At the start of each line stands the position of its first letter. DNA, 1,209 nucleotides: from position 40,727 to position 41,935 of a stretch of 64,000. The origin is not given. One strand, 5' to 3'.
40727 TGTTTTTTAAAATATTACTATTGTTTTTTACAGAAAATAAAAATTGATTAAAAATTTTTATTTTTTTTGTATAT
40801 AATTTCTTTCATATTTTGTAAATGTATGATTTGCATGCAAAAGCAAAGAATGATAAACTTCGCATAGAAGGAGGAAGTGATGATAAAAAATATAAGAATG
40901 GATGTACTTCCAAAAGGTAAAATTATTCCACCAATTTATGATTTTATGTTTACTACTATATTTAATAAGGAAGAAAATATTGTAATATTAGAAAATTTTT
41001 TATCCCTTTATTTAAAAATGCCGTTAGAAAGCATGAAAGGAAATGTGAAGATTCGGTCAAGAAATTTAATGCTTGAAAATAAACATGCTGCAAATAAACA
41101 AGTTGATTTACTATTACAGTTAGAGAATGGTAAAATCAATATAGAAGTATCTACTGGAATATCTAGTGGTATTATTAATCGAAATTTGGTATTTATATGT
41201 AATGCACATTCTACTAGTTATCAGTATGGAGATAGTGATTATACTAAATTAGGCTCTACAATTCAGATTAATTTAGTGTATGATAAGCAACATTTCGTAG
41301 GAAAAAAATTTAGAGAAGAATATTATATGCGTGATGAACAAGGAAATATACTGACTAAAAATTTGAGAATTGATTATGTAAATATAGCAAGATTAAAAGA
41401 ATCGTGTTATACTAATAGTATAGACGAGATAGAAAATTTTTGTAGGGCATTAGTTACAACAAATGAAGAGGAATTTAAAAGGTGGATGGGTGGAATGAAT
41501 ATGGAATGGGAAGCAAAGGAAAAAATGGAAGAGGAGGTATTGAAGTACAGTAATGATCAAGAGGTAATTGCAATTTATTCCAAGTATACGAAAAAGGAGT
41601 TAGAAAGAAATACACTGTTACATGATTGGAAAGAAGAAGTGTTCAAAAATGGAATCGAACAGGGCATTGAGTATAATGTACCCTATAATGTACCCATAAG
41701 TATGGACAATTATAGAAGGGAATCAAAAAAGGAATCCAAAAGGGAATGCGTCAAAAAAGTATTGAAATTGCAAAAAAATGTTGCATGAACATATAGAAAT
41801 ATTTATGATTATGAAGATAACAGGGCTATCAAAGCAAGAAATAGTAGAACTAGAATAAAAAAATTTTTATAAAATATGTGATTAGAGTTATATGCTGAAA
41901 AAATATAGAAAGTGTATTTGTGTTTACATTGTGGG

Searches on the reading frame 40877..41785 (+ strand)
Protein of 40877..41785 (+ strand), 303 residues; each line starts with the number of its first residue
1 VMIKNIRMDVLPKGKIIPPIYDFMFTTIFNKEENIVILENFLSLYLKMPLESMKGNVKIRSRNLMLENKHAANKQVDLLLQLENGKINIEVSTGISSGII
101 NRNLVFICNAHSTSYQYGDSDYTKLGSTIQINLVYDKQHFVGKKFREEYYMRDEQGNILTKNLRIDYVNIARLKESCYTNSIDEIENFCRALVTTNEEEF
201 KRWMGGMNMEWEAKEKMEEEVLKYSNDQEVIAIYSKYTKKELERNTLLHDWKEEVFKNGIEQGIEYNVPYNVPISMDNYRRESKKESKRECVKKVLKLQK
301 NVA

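Call 4: search_protein_families(library=pfam, proteins=[window:40877-41785:+], max_evalue=1)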
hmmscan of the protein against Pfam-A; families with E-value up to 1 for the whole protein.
window:40877-41785:+ (303 aa): 1 family
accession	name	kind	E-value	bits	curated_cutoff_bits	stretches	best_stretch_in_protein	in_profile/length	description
PF12784.13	PDDEXK_2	-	4.4e-15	56.5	27.4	1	19-249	1-227/229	PD-(D/E)XK nuclease family transposase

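Call 5: search_protein_families(library=ncbifam, proteins=[window:40877-41785:+], max_evalue=1)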
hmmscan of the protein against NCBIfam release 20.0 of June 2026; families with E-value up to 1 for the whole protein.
window:40877-41785:+ (303 aa): 1 family
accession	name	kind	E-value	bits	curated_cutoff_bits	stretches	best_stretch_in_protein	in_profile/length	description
TIGR01784.1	T_den_put_tspse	subfamily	1.7e-10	41.2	52.1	1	22-300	3-258/273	Rpn family recombination-promoting nuclease/putative transposase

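Call 57: search_protein_families(library=padloc, proteins=[window:40877-41785:+], max_evalue=0.1)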
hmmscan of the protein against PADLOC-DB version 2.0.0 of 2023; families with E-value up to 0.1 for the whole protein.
window:40877-41785:+ (303 aa): 0 families
